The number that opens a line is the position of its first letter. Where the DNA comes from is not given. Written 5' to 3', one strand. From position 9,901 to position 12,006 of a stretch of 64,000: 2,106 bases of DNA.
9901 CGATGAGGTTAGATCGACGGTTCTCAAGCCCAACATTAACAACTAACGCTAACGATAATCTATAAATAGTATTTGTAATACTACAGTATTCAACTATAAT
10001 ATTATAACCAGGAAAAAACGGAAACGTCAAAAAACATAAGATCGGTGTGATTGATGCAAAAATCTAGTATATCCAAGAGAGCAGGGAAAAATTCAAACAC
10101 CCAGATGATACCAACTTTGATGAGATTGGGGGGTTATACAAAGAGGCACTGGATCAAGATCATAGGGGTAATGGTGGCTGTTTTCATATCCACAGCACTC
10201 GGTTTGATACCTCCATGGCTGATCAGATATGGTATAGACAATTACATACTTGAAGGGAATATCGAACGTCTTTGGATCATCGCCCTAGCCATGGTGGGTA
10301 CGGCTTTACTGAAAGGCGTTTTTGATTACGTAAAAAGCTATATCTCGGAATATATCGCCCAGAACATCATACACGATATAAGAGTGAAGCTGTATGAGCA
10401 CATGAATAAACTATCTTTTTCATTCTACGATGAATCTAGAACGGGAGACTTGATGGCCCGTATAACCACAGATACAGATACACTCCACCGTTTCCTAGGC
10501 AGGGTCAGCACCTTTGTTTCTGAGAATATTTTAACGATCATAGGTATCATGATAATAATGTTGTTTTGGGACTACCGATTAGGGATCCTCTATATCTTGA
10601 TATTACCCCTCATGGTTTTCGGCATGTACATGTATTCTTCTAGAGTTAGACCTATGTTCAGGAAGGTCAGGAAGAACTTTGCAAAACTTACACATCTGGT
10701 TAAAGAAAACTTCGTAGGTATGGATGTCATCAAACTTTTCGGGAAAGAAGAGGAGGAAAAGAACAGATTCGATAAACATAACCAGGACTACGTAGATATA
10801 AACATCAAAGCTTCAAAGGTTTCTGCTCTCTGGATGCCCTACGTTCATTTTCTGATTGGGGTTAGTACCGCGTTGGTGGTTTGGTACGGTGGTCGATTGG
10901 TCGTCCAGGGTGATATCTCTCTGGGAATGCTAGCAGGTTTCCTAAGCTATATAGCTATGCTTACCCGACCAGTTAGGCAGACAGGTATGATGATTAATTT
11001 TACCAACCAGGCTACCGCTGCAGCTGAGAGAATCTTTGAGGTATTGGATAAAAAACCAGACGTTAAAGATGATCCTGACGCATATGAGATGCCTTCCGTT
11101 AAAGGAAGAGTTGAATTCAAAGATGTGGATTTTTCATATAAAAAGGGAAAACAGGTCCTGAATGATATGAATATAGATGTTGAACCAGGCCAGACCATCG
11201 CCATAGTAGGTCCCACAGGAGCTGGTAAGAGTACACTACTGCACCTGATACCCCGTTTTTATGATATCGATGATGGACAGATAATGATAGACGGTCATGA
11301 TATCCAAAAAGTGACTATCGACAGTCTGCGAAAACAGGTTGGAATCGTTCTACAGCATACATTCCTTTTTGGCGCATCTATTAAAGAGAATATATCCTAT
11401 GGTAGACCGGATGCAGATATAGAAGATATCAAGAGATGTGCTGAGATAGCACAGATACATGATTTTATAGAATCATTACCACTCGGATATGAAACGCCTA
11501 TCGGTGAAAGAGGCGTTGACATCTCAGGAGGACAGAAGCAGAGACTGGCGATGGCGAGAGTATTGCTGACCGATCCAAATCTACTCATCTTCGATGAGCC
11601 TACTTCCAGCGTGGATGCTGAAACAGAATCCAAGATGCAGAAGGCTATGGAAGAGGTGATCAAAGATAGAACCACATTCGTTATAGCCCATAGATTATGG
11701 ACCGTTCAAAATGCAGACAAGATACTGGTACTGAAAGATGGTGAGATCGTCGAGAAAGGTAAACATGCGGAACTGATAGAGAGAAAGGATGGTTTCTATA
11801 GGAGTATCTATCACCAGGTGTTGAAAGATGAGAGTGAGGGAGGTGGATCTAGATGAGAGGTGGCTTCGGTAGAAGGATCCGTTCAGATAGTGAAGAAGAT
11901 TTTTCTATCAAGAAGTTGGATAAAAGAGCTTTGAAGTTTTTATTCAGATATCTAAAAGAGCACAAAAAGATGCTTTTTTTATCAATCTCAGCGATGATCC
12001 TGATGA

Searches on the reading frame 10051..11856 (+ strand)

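Call 94: search_protein_families(library=pfam, proteins=[window:10051-11856:+], max_evalue=0.00001)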
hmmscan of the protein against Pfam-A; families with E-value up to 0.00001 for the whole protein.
window:10051-11856:+ (601 aa): 3 families
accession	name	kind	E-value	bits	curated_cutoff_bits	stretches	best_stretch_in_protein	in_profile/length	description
PF00664.28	ABC_membrane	-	7.1e-54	183.8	28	1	38-308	2-274/274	ABC transporter transmembrane region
PF00005.33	ABC_tran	-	4.1e-34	118.6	25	1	370-519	1-137/137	ABC transporter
PF02463.25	SMC_N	-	5.2e-07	29.8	40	0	408-560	108-210/220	RecF/RecN/SMC N terminal domain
